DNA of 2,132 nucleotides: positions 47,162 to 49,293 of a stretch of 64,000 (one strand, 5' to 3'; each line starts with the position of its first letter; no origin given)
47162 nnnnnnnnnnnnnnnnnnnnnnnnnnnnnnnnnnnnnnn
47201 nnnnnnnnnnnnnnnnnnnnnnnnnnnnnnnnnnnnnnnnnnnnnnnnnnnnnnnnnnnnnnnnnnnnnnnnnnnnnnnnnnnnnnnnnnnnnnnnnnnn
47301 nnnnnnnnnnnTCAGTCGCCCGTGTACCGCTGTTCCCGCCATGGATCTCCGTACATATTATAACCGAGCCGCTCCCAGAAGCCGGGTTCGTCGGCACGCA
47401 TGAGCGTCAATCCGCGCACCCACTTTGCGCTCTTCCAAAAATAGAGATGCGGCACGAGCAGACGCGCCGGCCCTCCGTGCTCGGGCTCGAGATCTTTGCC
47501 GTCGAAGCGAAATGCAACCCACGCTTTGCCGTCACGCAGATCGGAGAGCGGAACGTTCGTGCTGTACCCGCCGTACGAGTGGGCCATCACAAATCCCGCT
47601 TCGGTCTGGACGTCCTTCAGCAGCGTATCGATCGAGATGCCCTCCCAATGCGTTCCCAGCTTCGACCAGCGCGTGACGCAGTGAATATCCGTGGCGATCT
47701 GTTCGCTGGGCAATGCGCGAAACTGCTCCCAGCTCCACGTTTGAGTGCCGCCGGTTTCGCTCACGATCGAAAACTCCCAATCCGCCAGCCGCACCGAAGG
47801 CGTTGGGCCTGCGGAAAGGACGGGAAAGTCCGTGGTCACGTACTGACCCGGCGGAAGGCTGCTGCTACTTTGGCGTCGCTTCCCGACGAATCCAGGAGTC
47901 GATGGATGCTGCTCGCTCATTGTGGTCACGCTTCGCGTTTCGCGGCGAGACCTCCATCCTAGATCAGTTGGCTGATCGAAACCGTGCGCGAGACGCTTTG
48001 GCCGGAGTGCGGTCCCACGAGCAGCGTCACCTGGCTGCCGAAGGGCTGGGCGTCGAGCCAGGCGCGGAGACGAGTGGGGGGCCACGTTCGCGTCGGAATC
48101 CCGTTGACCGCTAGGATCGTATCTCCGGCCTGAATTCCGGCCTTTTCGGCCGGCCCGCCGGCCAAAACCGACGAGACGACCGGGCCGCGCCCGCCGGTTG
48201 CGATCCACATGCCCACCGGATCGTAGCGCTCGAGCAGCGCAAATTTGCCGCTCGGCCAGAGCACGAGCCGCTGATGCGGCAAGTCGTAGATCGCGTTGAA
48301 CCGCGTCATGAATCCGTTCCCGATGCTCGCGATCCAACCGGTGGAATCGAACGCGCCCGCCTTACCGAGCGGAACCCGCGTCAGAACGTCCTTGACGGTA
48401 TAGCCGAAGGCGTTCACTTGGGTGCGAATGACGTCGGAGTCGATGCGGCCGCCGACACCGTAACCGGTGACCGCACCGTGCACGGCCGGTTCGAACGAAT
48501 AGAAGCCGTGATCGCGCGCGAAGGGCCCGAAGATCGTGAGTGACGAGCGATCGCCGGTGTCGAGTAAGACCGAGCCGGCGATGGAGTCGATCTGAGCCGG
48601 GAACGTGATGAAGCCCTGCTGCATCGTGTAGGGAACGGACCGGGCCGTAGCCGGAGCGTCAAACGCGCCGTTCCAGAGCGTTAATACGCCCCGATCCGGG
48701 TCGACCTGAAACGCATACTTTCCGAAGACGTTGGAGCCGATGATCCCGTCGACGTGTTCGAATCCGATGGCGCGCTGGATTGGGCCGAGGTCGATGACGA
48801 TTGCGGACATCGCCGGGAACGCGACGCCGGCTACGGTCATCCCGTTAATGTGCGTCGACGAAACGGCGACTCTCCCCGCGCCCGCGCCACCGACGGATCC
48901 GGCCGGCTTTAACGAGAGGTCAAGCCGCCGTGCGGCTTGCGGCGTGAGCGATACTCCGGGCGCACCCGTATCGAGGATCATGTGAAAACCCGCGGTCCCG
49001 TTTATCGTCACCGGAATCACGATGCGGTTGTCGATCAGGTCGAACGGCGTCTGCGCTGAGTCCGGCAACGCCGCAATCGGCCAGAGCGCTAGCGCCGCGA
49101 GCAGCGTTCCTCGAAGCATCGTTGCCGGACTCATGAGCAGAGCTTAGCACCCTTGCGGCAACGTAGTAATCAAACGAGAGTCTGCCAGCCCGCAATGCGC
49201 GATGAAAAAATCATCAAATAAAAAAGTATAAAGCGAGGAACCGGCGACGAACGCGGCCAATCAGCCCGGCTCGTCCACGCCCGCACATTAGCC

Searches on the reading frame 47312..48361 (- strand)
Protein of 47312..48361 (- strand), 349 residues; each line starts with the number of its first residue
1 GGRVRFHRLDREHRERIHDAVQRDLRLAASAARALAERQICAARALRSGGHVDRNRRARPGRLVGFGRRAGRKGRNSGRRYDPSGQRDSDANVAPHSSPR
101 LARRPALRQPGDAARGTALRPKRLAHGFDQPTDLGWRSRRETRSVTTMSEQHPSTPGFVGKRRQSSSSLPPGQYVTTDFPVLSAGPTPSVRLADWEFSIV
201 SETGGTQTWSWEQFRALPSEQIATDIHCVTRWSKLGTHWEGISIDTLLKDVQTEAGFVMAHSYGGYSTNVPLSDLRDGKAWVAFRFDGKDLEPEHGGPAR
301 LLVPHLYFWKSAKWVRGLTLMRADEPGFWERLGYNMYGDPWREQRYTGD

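Call 33: search_protein_families(library=pfam, proteins=[window:47312-48361:-], max_evalue=0.001)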
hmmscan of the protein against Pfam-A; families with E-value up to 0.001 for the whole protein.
window:47312-48361:- (349 aa): 1 family
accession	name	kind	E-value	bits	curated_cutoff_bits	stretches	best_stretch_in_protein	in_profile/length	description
PF00174.25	Oxidored_molyb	-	1.4e-33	116.3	24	1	185-329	2-169/169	Oxidoreductase molybdopterin binding domain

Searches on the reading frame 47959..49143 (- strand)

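Call 33: search_protein_families(library=pfam, proteins=[window:47959-49143:-], max_evalue=0.001)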
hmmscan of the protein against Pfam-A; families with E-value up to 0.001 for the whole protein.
window:47959-49143:- (394 aa): 5 families
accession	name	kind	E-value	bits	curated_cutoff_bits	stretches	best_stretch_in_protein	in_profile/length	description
PF17820.7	PDZ_6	-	2.1e-14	53.4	27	1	322-376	1-52/54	PDZ domain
PF13650.11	Asp_protease_2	-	1.6e-12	48.4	24.3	1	43-138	1-89/90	Aspartyl protease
PF00595.29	PDZ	-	3.7e-11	43.7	23.2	1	319-376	25-80/81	PDZ domain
PF13975.11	gag-asp_proteas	-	4.5e-10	40.4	28.2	1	43-120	1-79/92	gag-polyprotein putative aspartyl protease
PF13180.12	PDZ_2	-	3.8e-05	24.3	27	1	320-352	13-45/80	PDZ domain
